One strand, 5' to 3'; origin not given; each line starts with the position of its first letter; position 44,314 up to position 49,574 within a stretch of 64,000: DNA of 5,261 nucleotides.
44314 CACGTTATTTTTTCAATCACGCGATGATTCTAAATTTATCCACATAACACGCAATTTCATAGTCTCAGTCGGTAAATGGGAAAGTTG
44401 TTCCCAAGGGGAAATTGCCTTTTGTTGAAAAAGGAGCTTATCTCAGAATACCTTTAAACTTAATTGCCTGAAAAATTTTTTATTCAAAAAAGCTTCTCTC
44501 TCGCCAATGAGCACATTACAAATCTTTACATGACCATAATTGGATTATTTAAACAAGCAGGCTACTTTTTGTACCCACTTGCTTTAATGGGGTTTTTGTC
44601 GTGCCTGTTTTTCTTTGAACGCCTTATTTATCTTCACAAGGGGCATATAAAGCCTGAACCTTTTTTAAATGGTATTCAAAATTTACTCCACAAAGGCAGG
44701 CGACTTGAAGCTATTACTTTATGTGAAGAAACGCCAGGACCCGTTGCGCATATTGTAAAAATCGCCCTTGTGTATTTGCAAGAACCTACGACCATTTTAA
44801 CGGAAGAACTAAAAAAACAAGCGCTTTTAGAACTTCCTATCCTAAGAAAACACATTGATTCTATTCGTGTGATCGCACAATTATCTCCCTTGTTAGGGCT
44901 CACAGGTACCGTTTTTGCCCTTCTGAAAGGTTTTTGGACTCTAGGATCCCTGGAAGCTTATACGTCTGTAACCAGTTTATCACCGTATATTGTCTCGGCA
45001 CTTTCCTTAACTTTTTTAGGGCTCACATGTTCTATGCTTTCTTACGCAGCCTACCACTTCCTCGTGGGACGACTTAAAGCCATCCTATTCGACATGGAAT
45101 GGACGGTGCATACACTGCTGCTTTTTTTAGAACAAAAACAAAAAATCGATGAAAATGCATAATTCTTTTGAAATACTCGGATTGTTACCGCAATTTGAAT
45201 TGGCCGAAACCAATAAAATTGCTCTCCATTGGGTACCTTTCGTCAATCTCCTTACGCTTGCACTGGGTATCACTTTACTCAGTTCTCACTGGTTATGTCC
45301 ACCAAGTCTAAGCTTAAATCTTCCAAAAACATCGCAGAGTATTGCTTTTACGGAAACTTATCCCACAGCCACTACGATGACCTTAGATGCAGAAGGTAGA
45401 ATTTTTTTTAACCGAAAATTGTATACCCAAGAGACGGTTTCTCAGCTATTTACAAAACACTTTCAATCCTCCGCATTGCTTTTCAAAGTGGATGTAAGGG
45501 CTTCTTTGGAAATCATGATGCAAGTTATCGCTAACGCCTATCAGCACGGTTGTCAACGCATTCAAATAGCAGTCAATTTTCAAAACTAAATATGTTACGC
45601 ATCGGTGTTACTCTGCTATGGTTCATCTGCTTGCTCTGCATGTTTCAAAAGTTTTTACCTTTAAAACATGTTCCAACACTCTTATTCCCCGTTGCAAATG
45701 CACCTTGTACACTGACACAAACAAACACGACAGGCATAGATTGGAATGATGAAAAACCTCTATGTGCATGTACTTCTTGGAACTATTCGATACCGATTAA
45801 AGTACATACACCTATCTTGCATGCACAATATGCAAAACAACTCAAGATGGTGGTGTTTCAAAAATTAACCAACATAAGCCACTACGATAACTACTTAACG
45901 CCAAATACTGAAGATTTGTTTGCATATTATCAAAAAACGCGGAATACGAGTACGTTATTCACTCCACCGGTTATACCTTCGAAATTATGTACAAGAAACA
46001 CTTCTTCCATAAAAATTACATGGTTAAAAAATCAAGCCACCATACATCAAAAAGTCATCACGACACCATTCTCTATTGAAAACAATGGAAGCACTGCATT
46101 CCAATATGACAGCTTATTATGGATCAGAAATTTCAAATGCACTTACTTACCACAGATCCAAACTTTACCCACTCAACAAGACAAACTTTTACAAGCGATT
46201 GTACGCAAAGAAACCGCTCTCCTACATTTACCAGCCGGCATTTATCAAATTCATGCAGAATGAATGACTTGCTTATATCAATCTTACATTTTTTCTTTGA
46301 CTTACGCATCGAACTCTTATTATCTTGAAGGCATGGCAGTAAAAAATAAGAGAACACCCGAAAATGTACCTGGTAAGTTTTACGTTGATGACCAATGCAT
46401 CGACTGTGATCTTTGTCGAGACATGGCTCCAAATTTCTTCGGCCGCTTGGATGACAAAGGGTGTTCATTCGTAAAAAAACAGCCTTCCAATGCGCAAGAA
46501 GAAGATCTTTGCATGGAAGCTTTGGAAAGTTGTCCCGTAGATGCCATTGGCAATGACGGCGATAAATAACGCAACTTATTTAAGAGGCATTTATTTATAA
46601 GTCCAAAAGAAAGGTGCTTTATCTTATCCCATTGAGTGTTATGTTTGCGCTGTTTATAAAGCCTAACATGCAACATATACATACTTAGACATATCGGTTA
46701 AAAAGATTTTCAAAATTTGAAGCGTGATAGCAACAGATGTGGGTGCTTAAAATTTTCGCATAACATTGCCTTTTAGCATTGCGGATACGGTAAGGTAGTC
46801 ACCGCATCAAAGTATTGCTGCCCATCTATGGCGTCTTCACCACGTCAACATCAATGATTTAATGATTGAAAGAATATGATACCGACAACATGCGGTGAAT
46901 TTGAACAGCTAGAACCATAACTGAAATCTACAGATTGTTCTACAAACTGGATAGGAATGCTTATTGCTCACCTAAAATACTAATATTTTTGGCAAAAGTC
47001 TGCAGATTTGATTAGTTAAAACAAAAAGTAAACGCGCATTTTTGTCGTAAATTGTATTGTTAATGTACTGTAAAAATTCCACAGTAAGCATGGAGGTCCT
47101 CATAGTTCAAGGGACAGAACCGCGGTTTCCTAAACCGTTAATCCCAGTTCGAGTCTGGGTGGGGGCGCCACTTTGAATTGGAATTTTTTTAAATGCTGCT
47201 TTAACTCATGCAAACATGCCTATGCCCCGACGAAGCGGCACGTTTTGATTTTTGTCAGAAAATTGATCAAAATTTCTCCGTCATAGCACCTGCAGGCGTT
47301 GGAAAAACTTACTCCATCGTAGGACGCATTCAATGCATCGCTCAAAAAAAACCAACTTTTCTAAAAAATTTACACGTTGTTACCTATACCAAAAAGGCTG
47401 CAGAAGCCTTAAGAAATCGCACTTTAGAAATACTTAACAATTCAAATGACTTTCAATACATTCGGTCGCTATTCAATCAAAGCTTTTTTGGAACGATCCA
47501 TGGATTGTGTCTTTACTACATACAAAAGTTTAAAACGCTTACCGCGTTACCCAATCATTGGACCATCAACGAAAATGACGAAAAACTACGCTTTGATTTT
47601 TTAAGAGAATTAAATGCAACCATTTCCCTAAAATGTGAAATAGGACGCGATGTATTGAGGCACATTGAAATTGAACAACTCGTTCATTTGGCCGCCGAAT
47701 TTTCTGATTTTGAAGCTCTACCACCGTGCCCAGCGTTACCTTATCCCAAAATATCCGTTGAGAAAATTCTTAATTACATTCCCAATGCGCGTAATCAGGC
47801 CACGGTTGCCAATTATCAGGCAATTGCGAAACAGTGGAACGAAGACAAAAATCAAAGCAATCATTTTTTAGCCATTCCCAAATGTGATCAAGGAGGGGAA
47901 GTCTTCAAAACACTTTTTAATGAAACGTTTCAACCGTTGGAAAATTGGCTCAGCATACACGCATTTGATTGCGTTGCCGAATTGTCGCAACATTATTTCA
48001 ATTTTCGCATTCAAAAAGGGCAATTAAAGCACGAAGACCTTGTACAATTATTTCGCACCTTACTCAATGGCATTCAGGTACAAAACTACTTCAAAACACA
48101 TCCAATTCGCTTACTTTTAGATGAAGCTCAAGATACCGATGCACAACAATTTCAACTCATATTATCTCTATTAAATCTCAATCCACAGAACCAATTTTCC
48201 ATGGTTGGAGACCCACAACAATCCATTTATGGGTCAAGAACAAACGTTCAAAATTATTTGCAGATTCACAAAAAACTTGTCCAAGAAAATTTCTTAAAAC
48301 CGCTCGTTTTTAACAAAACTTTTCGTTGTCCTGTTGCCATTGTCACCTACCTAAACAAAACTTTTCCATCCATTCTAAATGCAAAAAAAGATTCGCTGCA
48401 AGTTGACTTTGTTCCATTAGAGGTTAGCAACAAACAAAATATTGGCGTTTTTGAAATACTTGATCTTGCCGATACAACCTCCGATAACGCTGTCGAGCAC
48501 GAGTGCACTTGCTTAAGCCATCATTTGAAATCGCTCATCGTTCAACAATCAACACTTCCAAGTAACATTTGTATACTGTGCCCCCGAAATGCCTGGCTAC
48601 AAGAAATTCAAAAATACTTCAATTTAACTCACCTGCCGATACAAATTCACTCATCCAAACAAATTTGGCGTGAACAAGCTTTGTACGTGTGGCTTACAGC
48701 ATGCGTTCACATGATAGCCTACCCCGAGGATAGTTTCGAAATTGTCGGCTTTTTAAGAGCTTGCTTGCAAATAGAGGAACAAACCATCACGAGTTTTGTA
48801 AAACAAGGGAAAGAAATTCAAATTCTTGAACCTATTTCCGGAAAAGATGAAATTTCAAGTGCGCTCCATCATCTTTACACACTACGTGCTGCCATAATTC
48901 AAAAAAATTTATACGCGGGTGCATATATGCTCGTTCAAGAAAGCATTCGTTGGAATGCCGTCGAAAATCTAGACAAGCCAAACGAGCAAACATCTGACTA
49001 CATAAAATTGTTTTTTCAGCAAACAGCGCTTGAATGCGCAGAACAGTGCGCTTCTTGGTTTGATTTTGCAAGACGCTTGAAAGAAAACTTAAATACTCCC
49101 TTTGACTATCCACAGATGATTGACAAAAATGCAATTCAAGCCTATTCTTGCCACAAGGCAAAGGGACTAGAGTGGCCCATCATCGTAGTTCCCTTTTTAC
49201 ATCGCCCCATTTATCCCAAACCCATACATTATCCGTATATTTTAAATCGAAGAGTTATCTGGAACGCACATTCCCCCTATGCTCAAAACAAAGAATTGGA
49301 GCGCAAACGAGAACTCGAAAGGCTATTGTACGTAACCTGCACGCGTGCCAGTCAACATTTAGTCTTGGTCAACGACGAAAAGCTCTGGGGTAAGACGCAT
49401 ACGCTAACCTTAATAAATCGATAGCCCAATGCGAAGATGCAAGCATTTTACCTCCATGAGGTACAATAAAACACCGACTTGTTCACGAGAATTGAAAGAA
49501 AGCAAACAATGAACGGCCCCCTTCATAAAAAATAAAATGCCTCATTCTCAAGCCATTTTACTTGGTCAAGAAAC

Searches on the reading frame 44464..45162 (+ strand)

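Call 17: search_protein_families(library=pfam, proteins=[window:44464-45162:+], max_evalue=0.01)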
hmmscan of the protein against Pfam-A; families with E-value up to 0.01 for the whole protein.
window:44464-45162:+ (232 aa): 1 family
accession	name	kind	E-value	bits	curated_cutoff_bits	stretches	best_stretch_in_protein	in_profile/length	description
PF01618.21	MotA_ExbB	-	1.1e-13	51.5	22.9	1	109-212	24-126/127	MotA/TolQ/ExbB proton channel family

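Call 29: search_protein_families(library=ncbifam, proteins=[window:44464-45162:+], max_evalue=0.01)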
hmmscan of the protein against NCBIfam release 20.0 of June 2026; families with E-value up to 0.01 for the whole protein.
window:44464-45162:+ (232 aa): 5 families
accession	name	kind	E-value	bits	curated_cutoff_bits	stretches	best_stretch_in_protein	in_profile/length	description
TIGR02796.1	tolQ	equivalog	2.2e-10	40.7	221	1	116-218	108-210/216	protein TolQ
NF008066.0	PRK10801.1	equivalog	5.3e-07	29.3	403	1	123-208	119-203/230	Tol-Pal system protein TolQ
TIGR02805.1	exbB2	equivalog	0.00019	21.6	135.35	1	127-203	51-126/138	TonB-system energizer ExbB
NF007722.0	PRK10414.1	equivalog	0.00075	19.1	402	1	136-215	135-216/244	tol-pal system-associated acyl-CoA thioesterase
TIGR02797.1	exbB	equivalog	0.0011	18.8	206.2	1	135-210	123-200/211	tonB-system energizer ExbB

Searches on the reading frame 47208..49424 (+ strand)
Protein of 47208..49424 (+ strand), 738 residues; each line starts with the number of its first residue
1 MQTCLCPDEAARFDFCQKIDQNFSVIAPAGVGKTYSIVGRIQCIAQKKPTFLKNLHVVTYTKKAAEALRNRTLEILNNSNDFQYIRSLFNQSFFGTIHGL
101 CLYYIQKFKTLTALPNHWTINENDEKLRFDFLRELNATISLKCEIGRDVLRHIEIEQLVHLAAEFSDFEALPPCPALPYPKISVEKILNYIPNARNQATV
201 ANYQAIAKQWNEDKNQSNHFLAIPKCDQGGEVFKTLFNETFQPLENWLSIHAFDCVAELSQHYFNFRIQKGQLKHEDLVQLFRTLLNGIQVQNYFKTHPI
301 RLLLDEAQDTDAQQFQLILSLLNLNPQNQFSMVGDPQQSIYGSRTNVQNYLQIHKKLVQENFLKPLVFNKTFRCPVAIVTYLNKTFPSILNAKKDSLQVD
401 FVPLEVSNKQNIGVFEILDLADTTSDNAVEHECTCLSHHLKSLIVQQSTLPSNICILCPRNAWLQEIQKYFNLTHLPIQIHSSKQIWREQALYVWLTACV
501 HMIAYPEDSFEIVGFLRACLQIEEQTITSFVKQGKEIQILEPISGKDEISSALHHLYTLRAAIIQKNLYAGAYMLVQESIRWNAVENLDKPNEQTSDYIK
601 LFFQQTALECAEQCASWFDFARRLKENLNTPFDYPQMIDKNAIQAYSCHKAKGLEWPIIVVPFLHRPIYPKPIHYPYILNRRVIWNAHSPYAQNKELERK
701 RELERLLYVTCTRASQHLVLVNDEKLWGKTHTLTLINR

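Call 17: search_protein_families(library=pfam, proteins=[window:47208-49424:+], max_evalue=0.01)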
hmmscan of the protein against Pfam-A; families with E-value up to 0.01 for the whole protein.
window:47208-49424:+ (738 aa): 6 families
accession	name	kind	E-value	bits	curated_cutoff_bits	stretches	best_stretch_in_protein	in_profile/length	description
PF00580.27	UvrD-helicase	-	8.4e-31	108.1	23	1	17-356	10-269/271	UvrD/REP helicase N-terminal domain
PF13245.12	AAA_19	-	2.1e-14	54.3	25.1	1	21-342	12-132/134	AAA domain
PF13361.12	UvrD_C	-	1.8e-13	51.1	25.6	1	367-721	2-346/350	UvrD-like helicase C-terminal domain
PF13538.12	UvrD_C_2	-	3.8e-08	33.5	27.4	1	645-662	4-23/52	UvrD-like helicase C-terminal domain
PF13604.12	AAA_30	-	0.00043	20.5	27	0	15-71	13-65/191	AAA domain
PF13401.12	AAA_22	-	0.00058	20.6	27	0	229-333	47-121/130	AAA domain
